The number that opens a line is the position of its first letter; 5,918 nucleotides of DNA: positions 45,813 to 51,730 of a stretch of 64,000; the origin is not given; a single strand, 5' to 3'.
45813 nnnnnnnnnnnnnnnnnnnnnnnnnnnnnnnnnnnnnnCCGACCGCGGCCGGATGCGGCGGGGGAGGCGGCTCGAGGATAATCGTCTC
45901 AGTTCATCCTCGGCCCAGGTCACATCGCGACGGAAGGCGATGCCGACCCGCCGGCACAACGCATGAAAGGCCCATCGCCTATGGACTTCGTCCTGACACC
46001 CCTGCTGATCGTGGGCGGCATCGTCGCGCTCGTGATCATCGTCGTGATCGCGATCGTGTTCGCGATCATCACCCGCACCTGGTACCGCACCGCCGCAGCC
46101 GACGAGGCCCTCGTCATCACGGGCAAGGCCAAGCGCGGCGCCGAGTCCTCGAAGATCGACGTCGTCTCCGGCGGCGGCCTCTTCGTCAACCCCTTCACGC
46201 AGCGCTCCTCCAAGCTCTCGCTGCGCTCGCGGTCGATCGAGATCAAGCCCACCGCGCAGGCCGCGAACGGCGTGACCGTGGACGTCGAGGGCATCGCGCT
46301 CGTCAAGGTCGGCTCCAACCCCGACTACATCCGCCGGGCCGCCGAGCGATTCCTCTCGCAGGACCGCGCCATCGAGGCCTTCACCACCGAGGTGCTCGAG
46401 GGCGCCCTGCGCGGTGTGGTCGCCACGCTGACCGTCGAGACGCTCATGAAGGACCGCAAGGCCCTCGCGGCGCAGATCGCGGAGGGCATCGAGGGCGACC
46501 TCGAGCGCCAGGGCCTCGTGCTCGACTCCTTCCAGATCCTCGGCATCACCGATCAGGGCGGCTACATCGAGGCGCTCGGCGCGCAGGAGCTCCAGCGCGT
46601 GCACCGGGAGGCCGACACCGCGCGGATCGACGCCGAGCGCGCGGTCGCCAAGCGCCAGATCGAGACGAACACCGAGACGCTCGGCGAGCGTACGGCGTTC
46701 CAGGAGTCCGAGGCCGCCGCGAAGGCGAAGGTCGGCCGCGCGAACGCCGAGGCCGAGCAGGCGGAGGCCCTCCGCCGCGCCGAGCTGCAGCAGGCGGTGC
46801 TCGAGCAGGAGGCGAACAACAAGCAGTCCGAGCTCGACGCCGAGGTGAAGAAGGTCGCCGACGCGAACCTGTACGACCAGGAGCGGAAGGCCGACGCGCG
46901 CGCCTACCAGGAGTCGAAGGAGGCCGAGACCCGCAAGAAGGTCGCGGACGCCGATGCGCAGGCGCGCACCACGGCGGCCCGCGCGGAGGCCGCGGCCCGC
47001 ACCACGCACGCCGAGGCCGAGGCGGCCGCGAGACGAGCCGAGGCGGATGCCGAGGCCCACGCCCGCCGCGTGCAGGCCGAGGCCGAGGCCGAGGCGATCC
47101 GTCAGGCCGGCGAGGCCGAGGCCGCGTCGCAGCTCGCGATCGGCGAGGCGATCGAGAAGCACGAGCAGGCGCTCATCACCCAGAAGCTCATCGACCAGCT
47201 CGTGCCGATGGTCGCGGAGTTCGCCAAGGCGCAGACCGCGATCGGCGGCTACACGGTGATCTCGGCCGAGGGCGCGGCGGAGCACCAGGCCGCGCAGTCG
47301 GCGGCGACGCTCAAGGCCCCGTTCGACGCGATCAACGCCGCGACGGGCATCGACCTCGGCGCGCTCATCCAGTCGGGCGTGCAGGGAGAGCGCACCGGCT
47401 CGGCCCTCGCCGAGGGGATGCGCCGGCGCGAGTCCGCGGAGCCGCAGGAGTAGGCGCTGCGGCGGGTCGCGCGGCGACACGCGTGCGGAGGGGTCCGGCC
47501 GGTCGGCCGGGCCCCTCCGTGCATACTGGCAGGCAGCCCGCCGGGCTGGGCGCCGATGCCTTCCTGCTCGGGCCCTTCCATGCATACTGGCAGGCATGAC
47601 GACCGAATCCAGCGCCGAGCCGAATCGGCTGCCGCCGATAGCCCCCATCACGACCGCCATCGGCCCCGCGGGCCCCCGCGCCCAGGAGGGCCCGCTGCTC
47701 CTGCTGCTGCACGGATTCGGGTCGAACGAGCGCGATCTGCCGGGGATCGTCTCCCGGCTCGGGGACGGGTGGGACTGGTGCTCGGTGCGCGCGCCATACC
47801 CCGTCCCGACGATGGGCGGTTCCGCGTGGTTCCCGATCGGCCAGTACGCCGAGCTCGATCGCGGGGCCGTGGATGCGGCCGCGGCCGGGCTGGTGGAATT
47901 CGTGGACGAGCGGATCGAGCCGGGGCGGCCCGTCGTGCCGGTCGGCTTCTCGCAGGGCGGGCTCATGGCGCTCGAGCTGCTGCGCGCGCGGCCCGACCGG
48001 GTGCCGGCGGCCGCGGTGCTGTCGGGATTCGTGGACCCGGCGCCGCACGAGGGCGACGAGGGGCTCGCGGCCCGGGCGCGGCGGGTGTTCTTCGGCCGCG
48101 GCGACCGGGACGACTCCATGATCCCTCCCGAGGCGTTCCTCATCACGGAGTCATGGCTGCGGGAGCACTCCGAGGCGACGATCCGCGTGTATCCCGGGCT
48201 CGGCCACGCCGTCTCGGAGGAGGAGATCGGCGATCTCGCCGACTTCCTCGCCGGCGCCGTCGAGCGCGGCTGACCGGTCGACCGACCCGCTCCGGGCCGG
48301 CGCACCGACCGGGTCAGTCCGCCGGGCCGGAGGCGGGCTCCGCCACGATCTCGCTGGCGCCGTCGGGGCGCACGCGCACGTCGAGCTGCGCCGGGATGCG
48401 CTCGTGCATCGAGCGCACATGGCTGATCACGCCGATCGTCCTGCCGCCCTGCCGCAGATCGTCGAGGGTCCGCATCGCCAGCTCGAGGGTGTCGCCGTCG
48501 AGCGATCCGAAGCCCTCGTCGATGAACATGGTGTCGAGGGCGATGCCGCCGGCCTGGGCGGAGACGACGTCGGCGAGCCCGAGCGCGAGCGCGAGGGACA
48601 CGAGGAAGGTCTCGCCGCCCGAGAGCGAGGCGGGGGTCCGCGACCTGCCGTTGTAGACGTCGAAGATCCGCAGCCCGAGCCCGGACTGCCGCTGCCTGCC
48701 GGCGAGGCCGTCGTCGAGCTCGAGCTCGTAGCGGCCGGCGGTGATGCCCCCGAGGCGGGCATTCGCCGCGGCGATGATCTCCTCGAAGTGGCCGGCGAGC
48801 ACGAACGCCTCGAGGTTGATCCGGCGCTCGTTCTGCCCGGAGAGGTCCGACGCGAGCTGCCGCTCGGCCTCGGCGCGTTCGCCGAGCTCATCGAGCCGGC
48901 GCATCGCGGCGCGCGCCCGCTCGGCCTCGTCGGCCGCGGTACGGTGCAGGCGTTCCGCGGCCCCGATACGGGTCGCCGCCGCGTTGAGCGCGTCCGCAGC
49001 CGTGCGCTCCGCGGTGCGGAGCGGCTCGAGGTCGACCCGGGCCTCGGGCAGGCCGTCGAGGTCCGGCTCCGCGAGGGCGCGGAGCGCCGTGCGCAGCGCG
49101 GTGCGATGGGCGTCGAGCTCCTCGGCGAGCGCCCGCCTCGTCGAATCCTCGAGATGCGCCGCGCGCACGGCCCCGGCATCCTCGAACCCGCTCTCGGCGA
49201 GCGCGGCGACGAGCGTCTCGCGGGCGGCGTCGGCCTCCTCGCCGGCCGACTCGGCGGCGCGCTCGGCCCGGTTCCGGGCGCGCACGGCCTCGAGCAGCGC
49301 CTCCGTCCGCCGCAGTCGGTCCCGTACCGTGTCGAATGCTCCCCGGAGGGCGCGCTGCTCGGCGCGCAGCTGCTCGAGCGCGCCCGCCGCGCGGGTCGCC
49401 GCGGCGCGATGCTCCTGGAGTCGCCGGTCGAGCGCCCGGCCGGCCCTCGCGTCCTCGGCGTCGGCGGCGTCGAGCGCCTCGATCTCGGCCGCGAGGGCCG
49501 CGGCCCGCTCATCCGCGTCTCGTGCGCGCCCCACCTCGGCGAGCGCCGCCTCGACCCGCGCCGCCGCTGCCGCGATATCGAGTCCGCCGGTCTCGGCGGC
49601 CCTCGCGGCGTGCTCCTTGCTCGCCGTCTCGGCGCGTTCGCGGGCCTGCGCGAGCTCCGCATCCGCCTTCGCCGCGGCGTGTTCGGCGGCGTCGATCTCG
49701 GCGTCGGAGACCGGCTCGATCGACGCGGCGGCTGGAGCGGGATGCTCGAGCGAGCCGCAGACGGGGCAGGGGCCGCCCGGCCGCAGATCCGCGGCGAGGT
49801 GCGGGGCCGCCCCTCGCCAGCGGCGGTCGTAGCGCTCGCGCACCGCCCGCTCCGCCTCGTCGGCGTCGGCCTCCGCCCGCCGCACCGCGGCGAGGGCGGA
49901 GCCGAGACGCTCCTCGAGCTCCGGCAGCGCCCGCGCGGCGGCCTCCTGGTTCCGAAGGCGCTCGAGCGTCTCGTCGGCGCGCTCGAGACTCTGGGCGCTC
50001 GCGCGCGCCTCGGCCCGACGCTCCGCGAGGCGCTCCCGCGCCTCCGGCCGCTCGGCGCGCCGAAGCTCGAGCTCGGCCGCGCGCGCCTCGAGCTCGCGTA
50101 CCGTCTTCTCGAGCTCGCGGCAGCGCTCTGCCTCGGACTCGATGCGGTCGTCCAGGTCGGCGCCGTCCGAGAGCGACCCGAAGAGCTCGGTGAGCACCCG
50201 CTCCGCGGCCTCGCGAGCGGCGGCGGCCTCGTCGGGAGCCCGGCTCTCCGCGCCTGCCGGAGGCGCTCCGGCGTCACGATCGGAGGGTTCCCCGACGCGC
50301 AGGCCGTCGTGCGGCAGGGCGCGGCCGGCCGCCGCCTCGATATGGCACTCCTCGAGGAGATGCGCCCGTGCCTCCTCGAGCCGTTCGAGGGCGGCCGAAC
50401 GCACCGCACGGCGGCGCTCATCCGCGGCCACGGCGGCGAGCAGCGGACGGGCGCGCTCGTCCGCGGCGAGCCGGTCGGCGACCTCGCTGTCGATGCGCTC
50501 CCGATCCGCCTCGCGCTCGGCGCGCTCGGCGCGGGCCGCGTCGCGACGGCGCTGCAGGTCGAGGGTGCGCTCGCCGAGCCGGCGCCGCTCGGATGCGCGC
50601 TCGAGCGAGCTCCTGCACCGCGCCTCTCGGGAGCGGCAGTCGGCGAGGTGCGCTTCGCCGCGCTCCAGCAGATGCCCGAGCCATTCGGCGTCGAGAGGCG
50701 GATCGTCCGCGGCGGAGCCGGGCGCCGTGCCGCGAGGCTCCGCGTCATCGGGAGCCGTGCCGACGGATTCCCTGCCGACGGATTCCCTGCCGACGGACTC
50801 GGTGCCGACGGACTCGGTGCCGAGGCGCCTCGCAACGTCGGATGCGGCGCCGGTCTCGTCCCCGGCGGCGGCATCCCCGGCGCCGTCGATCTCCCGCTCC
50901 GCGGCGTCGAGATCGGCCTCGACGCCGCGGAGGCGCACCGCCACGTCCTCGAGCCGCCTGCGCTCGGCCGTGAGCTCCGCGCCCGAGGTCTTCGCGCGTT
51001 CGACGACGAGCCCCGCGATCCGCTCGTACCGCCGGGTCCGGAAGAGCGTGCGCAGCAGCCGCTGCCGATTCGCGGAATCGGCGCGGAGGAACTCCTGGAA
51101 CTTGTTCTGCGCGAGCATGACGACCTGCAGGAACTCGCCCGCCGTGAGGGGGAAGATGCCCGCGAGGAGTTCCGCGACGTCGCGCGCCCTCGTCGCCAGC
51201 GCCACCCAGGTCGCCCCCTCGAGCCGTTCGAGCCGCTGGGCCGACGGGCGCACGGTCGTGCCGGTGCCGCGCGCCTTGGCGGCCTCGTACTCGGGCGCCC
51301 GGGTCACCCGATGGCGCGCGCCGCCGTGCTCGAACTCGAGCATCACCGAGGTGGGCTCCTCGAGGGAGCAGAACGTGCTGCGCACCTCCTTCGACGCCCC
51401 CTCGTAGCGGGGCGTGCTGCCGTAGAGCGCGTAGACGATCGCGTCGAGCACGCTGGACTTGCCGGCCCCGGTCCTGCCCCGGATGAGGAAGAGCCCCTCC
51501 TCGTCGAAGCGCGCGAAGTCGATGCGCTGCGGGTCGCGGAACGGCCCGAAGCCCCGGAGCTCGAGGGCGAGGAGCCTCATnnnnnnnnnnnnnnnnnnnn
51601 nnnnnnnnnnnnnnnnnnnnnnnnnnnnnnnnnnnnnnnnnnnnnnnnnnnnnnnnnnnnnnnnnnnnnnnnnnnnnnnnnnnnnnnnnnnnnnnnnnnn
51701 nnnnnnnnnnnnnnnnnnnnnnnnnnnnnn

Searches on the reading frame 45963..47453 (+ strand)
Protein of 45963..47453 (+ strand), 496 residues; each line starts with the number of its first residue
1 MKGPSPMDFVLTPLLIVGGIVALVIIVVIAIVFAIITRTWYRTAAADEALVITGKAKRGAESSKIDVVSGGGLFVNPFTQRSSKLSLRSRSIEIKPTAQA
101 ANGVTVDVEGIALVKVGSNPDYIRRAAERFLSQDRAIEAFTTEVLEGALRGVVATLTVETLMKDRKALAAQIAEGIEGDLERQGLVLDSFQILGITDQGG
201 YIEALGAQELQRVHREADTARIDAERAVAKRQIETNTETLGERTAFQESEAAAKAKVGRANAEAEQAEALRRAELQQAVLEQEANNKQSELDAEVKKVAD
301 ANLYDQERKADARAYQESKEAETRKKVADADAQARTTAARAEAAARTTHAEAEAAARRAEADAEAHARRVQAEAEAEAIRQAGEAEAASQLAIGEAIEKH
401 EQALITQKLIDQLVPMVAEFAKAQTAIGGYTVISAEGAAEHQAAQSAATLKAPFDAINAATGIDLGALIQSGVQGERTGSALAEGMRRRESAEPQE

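Call 51: search_protein_families(library=pfam, proteins=[window:45963-47453:+])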
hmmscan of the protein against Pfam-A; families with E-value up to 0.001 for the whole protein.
window:45963-47453:+ (496 aa): 1 family
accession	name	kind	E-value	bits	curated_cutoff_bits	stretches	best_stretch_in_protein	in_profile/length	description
PF01145.31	Band_7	-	1.7e-23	84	23.6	1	46-221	5-171/176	SPFH domain / Band 7 family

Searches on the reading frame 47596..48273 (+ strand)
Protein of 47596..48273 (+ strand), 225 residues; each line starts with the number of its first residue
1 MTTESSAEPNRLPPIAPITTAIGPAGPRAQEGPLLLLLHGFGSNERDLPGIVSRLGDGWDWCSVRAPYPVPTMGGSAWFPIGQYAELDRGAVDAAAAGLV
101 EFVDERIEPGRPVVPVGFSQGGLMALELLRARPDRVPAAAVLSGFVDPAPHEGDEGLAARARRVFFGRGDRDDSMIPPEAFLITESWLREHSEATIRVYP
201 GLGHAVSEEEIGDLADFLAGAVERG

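Call 51: search_protein_families(library=pfam, proteins=[window:47596-48273:+])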
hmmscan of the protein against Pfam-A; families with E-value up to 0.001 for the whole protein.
window:47596-48273:+ (225 aa): 8 families
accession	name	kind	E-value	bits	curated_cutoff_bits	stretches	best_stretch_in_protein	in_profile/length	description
PF02230.22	Abhydrolase_2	-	2.4e-13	50.9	23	1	27-219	9-214/217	Phospholipase/Carboxylesterase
PF00561.26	Abhydrolase_1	-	2.1e-06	28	25.8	1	33-173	1-130/245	alpha/beta hydrolase fold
PF12697.13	Abhydrolase_6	-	3.5e-06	28.3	26.3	1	35-168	1-111/217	Alpha/beta hydrolase family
PF00756.26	Esterase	-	3.9e-06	27.3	22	1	101-175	104-156/251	Putative esterase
PF01738.24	DLH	-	3.9e-06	27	21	1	100-209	85-191/217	Dienelactone hydrolase family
PF11288.14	DUF3089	-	8.8e-05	22.6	23.4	1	99-138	83-121/207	Protein of unknown function (DUF3089)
PF12146.15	Hydrolase_4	-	0.00044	20.1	27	0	99-149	65-114/239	Serine aminopeptidase, S33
PF00326.27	Peptidase_S9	-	0.00054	20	22.6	0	111-149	64-102/213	Prolyl oligopeptidase family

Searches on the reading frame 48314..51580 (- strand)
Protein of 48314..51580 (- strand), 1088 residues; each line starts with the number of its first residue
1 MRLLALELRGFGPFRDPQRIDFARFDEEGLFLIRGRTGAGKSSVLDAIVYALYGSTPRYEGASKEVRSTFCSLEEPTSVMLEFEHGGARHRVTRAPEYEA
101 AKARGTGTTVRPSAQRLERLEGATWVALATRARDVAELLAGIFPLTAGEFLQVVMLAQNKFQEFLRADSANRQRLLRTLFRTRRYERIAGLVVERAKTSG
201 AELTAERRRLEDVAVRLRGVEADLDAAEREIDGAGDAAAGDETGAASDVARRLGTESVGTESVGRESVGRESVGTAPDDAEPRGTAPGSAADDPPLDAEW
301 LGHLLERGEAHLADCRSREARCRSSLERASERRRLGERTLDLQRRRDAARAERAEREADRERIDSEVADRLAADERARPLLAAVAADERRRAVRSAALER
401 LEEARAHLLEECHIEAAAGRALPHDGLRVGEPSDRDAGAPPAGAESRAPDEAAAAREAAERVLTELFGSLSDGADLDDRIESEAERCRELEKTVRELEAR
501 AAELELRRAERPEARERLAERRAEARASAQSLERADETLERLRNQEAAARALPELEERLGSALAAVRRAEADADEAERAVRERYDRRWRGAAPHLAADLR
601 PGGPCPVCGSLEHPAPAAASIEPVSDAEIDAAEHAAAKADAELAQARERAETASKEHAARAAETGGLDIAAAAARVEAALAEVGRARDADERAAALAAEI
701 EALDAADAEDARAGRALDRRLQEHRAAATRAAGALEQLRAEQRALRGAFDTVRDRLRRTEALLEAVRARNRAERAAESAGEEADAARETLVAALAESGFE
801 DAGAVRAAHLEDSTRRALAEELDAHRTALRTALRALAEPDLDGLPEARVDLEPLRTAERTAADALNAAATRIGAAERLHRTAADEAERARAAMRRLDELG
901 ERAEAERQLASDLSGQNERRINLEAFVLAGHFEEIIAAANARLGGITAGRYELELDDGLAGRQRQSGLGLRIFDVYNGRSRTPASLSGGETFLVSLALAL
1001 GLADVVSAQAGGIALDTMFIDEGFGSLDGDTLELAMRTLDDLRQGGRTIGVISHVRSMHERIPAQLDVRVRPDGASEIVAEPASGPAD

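Call 51: search_protein_families(library=pfam, proteins=[window:48314-51580:-])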
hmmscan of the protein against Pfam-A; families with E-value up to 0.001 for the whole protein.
window:48314-51580:- (1088 aa): 5 families
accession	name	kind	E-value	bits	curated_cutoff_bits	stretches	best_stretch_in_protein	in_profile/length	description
PF13476.12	AAA_23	-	4e-20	73.8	27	1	6-187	2-170/201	AAA domain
PF13558.12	SbcC_Walker_B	-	7.8e-10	39.3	27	1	981-1040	28-89/90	SbcC/RAD50-like, Walker B motif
PF13514.12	AAA_27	-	8.4e-08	32.5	22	1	1-57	1-55/206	AAA domain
PF13555.12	AAA_29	-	1.5e-07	31.5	27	1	23-64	17-59/61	P-loop containing region of AAA domain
PF02463.25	SMC_N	-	2.8e-06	27.4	40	0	6-52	5-48/220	RecF/RecN/SMC N terminal domain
